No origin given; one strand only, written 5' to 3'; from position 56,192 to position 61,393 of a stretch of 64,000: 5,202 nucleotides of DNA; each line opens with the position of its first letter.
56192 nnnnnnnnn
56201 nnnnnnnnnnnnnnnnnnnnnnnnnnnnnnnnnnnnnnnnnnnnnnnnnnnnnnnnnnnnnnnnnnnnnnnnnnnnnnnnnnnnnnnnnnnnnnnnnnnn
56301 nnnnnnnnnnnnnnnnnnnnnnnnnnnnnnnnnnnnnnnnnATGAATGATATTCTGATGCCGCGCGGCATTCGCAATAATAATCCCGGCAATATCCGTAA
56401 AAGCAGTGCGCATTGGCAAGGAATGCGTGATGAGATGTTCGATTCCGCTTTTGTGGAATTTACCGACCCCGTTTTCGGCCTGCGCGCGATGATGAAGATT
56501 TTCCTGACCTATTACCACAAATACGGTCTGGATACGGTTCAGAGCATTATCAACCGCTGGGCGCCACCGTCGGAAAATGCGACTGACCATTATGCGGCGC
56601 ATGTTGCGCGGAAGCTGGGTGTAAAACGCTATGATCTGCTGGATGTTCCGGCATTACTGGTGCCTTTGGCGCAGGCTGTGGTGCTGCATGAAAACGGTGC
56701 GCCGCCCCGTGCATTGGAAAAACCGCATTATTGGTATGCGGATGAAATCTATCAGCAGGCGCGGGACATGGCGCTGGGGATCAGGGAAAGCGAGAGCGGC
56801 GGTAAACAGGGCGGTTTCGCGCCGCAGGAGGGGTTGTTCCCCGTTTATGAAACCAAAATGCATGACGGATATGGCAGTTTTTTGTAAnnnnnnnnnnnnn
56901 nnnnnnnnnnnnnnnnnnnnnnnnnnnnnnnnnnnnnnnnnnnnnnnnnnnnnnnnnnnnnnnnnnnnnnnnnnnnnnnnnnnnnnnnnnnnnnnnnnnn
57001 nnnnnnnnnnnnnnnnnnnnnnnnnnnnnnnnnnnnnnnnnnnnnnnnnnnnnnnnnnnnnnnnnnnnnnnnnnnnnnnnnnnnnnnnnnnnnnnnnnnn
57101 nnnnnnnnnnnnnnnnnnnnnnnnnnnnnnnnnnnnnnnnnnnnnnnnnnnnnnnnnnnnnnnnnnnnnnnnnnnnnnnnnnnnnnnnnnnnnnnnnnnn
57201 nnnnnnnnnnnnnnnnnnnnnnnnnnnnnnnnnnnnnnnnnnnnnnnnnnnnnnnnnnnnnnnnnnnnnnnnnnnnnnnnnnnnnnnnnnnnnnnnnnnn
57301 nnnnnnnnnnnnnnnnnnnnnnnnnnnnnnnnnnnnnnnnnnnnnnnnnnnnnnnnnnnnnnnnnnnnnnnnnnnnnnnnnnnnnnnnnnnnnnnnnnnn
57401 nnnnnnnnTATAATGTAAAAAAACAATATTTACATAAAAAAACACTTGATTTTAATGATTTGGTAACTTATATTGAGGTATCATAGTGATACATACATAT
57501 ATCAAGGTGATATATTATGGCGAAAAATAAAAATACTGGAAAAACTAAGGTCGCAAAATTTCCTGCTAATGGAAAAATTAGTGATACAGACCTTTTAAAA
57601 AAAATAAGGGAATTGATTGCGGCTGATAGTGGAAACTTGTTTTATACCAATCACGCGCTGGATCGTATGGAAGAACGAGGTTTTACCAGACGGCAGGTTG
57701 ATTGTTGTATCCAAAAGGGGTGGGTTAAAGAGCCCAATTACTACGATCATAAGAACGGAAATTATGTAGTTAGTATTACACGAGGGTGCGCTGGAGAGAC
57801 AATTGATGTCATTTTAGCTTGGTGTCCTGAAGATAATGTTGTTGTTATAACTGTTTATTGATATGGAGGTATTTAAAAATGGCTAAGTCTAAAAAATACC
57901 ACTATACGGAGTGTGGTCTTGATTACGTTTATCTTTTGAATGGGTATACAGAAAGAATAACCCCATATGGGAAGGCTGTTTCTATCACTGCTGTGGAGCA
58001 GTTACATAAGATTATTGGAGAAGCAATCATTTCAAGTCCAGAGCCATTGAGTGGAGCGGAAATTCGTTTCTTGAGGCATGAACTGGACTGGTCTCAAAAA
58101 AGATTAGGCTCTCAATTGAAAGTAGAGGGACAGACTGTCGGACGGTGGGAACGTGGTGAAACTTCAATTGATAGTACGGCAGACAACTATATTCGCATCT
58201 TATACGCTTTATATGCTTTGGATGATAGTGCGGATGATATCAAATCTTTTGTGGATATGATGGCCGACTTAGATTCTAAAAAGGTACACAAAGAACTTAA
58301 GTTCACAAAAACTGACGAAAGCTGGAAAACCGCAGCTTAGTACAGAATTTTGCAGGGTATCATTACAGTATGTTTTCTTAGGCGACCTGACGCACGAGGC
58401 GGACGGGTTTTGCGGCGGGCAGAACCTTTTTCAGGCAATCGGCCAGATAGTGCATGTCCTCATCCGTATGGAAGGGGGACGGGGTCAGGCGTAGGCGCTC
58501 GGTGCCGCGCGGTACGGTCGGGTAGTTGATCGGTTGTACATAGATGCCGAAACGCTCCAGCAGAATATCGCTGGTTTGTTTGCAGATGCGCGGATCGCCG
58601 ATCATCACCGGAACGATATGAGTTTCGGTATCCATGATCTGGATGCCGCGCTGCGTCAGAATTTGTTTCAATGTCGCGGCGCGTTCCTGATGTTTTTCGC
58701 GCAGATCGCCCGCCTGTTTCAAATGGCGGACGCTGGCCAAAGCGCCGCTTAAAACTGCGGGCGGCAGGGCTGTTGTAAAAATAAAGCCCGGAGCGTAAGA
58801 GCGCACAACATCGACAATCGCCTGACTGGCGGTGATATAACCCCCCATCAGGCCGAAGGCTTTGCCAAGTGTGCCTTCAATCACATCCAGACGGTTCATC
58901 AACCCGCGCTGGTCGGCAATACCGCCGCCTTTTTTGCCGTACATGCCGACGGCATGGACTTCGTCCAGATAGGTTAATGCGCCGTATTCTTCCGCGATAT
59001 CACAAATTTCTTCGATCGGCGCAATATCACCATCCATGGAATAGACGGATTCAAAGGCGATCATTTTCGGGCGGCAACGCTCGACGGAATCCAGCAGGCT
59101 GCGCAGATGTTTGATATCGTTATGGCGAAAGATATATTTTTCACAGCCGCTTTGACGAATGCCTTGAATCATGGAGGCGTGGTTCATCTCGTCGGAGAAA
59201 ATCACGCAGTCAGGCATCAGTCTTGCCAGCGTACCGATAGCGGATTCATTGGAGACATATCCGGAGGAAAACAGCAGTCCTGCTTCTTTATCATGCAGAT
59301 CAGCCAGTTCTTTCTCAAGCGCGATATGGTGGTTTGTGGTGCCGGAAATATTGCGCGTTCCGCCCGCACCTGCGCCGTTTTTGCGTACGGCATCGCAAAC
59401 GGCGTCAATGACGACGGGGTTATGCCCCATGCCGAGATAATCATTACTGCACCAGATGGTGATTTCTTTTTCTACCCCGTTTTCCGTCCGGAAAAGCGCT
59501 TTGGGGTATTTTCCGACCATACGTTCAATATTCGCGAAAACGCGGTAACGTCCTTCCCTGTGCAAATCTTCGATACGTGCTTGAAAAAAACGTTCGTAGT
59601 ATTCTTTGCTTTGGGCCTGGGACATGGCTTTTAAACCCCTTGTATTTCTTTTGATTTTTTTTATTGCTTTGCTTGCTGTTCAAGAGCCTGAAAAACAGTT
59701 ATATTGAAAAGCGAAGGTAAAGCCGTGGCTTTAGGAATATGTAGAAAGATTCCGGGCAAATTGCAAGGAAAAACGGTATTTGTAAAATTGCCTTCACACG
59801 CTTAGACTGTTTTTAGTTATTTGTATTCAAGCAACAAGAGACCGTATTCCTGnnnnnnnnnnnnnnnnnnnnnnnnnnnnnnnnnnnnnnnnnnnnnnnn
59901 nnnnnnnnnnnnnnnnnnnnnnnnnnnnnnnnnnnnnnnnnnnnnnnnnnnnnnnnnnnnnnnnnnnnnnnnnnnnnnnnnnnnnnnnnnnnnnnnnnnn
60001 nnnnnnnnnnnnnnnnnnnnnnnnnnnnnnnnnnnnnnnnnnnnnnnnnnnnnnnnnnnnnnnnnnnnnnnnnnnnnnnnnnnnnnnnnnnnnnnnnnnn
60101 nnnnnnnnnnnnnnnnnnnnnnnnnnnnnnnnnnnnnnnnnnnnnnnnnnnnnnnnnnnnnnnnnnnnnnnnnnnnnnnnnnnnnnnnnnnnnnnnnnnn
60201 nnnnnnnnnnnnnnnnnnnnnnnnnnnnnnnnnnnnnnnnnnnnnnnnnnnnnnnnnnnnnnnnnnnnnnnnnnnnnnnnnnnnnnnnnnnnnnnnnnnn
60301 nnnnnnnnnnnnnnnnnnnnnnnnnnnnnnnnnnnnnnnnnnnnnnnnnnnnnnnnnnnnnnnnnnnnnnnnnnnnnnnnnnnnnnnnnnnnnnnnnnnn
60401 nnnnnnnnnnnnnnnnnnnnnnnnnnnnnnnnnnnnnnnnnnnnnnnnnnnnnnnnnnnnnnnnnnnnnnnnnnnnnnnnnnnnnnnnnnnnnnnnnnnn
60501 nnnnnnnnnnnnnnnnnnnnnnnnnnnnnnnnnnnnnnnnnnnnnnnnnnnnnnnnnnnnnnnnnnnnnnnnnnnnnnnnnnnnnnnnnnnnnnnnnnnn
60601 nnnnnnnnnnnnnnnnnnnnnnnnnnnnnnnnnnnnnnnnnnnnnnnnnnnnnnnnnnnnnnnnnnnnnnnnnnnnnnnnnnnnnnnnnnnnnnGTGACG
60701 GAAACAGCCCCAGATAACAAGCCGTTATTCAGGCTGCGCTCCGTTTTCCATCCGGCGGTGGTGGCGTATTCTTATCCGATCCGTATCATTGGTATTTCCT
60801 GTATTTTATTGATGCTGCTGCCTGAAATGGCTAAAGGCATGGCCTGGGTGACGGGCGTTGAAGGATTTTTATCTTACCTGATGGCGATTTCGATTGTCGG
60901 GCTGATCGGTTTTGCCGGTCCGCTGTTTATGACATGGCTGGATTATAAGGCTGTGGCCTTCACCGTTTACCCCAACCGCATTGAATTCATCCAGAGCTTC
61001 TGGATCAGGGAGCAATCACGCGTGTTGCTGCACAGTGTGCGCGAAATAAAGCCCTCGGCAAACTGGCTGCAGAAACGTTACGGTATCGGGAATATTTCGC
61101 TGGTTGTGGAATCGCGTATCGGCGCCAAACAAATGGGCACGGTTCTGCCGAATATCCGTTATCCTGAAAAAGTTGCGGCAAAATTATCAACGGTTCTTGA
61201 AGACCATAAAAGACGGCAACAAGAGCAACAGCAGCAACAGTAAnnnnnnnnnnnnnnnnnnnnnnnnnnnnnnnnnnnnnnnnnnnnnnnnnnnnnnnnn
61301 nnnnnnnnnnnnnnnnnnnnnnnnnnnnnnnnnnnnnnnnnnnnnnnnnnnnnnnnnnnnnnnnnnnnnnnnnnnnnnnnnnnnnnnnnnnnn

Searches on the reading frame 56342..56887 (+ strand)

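Call 34: search_protein_families(library=pfam, proteins=[window:56342-56887:+], max_evalue=0.001)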
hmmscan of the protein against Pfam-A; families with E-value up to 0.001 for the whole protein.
window:56342-56887:+ (181 aa): 0 families

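Call 35: search_protein_families(library=phrogs, proteins=[window:56342-56887:+], max_evalue=0.01)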
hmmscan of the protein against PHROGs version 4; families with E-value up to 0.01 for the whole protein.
window:56342-56887:+ (181 aa): 5 families
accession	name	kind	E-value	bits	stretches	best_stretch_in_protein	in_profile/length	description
phrog_873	-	head and packaging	2.2e-49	169.7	1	2-151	350-494/1277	endolysin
phrog_2276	-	tail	1.6e-14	54.5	1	8-124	491-603/673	tail length tape measure protein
phrog_992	-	head and packaging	1.7e-13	51.1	1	9-123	166-278/764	head protein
phrog_7182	-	other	1.5e-11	44.2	1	8-121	659-783/1228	tail injection transglycosylase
phrog_7694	-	unknown function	3.6e-09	36.9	1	6-123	503-621/675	-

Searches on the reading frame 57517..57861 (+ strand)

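Call 34: search_protein_families(library=pfam, proteins=[window:57517-57861:+], max_evalue=0.001)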
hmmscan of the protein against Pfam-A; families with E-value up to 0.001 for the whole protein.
window:57517-57861:+ (114 aa): 1 family
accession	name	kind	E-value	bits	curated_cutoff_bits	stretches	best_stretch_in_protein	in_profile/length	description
PF14076.12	DUF4258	-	2.3e-11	44.3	25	1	43-114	1-70/71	Domain of unknown function (DUF4258)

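Call 35: search_protein_families(library=phrogs, proteins=[window:57517-57861:+], max_evalue=0.01)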
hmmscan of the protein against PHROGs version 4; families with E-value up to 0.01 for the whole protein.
window:57517-57861:+ (114 aa): 1 family
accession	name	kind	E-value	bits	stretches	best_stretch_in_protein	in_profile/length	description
phrog_5393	-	unknown function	3.8e-08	34.2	1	27-107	9-87/99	-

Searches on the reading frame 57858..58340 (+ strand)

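Call 34: search_protein_families(library=pfam, proteins=[window:57858-58340:+], max_evalue=0.001)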
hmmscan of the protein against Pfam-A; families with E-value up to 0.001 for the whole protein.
window:57858-58340:+ (160 aa): 2 families
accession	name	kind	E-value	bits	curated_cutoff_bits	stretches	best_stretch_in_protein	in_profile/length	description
PF13560.12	HTH_31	-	1.4e-05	25.7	27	1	66-121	3-56/64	Helix-turn-helix domain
PF01381.28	HTH_3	-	0.00099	19.5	23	0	69-105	1-37/55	Helix-turn-helix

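Call 35: search_protein_families(library=phrogs, proteins=[window:57858-58340:+], max_evalue=0.01)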
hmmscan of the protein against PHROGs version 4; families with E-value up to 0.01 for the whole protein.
window:57858-58340:+ (160 aa): 8 families
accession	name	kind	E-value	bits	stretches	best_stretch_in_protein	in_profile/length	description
phrog_5119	-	unknown function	2.5e-30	106.3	1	14-158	2-146/152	-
phrog_2104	-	unknown function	1.2e-05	26.5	1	61-114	36-89/103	-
phrog_4779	-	transcription regulation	0.00013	23.4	1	67-156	5-96/98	transcriptional regulator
phrog_3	-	transcription regulation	0.00013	22.9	1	66-157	90-179/430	transcriptional repressor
phrog_8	-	transcription regulation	0.00055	20.5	1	69-104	81-116/346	transcriptional regulator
phrog_2328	-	transcription regulation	0.0018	19.1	1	69-105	20-56/128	transcriptional repressor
phrog_4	-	transcription regulation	0.0039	17.2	1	66-110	138-176/400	transcriptional repressor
phrog_6962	-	unknown function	0.0081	17.5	0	66-103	3-40/73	-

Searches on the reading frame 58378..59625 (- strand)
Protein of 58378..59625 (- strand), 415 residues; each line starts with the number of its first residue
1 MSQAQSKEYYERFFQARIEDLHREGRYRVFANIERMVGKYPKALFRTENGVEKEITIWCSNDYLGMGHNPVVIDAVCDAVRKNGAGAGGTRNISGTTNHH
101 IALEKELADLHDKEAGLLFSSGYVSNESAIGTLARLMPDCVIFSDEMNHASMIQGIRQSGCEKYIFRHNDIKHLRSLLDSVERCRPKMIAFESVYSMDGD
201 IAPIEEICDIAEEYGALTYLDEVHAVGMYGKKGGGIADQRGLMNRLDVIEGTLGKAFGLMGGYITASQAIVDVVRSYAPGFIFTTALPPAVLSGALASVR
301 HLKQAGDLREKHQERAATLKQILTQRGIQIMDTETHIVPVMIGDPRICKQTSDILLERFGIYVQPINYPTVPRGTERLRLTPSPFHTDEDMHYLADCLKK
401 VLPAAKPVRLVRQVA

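Call 34: search_protein_families(library=pfam, proteins=[window:58378-59625:-], max_evalue=0.001)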
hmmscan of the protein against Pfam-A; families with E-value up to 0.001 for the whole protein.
window:58378-59625:- (415 aa): 3 families
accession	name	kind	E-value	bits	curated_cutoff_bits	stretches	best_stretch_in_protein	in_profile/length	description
PF00155.27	Aminotran_1_2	-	3.2e-74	250.7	19.7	1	54-396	2-359/361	Aminotransferase class I and II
PF01053.26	Cys_Met_Meta_PP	-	3.3e-06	26.4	27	1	100-228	54-180/381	Cys/Met metabolism PLP-dependent enzyme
PF01212.27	Beta_elim_lyase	-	0.00017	21.4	27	1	94-221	28-168/288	Beta-eliminating lyase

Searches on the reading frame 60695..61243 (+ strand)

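Call 34: search_protein_families(library=pfam, proteins=[window:60695-61243:+], max_evalue=0.001)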
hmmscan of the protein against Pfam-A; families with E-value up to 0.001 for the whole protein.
window:60695-61243:+ (182 aa): 1 family
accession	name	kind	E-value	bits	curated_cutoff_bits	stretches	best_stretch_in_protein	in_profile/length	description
PF03703.20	bPH_2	-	0.00069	20.2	22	0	84-147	1-61/78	Bacterial PH domain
